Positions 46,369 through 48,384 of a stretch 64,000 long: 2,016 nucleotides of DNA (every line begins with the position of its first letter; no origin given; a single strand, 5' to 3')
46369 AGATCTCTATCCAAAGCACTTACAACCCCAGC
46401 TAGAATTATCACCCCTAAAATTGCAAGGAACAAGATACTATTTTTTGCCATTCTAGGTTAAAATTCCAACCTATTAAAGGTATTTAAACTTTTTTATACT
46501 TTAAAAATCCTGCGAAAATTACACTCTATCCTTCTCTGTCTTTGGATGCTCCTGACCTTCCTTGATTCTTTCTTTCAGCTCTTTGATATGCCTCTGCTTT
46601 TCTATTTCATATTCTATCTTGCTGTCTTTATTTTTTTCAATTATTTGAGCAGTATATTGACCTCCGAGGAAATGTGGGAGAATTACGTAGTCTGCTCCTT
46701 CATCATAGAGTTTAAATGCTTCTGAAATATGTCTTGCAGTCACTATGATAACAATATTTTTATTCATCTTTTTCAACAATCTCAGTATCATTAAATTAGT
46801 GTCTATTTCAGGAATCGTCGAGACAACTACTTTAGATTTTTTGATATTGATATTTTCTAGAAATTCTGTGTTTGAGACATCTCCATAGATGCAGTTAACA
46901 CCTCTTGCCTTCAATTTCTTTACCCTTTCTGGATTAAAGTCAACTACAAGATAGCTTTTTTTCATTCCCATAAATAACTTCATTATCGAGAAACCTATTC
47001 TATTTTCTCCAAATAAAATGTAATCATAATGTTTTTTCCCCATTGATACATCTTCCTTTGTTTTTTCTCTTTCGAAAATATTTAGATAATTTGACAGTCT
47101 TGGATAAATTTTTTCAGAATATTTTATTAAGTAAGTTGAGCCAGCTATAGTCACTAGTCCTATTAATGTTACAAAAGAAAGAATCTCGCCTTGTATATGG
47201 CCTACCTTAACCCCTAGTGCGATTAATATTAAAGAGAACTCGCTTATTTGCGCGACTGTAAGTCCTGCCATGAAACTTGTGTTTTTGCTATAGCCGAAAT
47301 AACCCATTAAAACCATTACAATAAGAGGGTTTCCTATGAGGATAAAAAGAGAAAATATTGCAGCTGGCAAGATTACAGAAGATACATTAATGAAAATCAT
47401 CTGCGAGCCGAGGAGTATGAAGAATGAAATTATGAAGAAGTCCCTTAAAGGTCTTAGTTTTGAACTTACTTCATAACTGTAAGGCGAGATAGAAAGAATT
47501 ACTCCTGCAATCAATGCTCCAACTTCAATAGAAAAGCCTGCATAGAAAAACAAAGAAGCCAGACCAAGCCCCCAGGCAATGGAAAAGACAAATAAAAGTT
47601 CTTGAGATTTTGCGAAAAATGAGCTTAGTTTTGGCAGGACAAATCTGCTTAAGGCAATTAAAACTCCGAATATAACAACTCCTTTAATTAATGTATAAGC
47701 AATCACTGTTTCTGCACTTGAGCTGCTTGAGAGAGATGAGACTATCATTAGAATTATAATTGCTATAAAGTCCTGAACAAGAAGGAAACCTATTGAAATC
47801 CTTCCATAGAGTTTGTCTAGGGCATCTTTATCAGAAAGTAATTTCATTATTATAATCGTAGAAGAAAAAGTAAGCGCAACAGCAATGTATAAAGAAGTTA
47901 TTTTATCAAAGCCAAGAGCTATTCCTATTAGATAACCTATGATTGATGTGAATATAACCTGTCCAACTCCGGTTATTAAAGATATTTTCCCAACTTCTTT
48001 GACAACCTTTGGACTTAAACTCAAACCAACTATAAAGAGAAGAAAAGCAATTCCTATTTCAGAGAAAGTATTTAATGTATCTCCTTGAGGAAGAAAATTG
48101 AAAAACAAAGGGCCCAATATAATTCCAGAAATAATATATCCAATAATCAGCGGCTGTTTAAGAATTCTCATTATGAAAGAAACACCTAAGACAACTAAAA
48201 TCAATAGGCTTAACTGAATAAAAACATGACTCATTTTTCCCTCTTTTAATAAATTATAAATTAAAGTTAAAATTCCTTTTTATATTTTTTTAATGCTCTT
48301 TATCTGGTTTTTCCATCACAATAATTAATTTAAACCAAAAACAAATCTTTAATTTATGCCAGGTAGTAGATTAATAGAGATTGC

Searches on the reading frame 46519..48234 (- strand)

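Call 29: search_protein_families(library=pfam, proteins=[window:46519-48234:-], max_evalue=0.00001)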
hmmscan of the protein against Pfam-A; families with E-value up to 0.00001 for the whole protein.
window:46519-48234:- (571 aa): 2 families
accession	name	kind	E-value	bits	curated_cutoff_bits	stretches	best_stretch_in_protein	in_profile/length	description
PF00999.27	Na_H_Exchanger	-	1.2e-50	172.9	26.2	1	12-364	3-363/375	Sodium/hydrogen exchanger, transmembrane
PF02254.24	TrkA_N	-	2.7e-24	86.1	23.8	1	405-520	1-116/116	TrkA-N domain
